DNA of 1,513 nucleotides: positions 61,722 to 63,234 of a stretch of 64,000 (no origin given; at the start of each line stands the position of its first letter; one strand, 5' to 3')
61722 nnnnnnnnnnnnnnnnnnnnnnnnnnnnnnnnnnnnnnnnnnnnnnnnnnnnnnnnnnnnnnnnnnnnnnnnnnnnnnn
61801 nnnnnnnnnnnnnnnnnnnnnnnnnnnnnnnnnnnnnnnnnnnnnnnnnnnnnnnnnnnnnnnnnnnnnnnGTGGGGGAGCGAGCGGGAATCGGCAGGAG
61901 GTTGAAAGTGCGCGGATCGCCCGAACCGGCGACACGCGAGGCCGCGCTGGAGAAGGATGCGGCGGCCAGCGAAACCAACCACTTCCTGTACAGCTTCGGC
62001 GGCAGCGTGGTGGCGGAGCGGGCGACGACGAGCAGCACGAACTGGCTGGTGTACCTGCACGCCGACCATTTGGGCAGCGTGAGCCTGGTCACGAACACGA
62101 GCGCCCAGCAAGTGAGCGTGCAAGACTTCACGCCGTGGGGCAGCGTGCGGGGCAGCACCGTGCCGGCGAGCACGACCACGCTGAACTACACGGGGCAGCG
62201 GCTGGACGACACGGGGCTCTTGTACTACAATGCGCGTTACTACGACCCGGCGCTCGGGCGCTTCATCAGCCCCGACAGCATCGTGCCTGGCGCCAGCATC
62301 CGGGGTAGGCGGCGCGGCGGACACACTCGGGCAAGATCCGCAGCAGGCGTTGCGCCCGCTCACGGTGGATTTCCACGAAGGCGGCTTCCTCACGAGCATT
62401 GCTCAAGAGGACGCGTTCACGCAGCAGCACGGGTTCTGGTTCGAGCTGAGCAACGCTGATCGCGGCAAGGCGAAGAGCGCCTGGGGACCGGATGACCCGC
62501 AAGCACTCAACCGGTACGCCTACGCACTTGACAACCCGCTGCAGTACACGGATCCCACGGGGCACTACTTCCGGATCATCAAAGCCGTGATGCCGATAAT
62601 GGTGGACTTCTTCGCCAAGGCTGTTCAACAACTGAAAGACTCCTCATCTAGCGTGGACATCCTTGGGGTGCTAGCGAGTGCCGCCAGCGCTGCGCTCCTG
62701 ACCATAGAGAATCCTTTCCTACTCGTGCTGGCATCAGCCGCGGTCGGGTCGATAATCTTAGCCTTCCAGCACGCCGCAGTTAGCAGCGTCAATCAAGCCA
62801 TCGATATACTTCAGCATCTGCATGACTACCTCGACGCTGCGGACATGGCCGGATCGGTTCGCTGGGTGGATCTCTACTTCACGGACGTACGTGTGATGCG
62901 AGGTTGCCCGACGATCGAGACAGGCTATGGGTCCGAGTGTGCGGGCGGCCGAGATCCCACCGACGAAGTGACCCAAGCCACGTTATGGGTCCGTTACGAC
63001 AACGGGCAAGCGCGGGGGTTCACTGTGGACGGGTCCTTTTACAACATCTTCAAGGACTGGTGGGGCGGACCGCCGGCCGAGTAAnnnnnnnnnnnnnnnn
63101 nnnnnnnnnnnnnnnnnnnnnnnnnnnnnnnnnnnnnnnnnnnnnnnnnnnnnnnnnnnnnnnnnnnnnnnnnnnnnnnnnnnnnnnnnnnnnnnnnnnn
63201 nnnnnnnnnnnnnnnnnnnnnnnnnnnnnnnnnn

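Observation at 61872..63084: Free-standing orphan RHS C-terminal tip with its own RBS, one TAG codon after and in frame with a WD40 lipoprotein gene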

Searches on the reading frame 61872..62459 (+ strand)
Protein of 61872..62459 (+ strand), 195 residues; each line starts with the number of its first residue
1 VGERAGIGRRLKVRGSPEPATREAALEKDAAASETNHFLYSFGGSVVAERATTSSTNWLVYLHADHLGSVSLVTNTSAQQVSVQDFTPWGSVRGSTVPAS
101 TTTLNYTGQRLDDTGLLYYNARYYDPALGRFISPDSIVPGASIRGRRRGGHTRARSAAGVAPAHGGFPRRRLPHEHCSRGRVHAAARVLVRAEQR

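Call 5: search_protein_families(library=pfam, proteins=[window:61872-62459:+], max_evalue=0.1)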
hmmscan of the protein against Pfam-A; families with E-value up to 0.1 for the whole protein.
window:61872-62459:+ (195 aa): 0 families

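Call 6: search_protein_families(library=ncbifam, proteins=[window:61872-62459:+], max_evalue=0.1)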
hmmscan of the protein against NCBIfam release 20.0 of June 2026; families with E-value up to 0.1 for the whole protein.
window:61872-62459:+ (195 aa): 2 families
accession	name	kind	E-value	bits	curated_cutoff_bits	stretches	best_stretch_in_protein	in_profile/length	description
TIGR03696.1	Rhs_assc_core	domain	1.1e-14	54.7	32.5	1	87-137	2-51/76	RHS repeat-associated core domain-containing protein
NF041261.1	RHS_core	equivalog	8.5e-06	23.8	2000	1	56-137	1154-1237/1261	RHS element core protein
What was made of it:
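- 61942..62294 (+): First part of the RHS-associated core (frame of 61872/61908): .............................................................. TIGR03696 model positions 2-51, 54.7 bits (call 6).
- Checked: ORF 62230-63084, in the +1 frame, hits model positions 55-76 (E 1e-4), and that stretch includes DPTGH at 62551-62565 (call 6).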

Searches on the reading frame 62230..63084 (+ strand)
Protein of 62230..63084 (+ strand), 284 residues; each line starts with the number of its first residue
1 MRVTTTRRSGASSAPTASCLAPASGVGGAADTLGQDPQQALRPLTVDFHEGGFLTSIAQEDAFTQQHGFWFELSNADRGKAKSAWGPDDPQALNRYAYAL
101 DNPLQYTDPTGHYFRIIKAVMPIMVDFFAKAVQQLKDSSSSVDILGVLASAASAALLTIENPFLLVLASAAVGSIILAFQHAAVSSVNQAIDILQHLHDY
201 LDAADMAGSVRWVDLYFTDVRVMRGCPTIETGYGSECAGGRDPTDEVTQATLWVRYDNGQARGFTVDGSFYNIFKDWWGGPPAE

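Call 5: search_protein_families(library=pfam, proteins=[window:62230-63084:+], max_evalue=0.1)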
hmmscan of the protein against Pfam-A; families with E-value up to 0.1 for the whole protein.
window:62230-63084:+ (284 aa): 0 families

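Call 6: search_protein_families(library=ncbifam, proteins=[window:62230-63084:+], max_evalue=0.1)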
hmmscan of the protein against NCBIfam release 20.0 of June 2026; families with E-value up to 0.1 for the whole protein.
window:62230-63084:+ (284 aa): 1 family
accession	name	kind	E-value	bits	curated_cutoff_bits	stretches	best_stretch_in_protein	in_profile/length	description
TIGR03696.1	Rhs_assc_core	domain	0.0001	22.7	32.5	1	91-112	55-76/76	RHS repeat-associated core domain-containing protein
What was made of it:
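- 62296..62565 (+): Second part of the core (frame of ORF 62230-63084). It comprises a clade-specific insert of about 65-70 aa (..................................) followed by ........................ DPTGH lies at 62551-62565. TIGR03696 model positions 55-76 (call 6).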
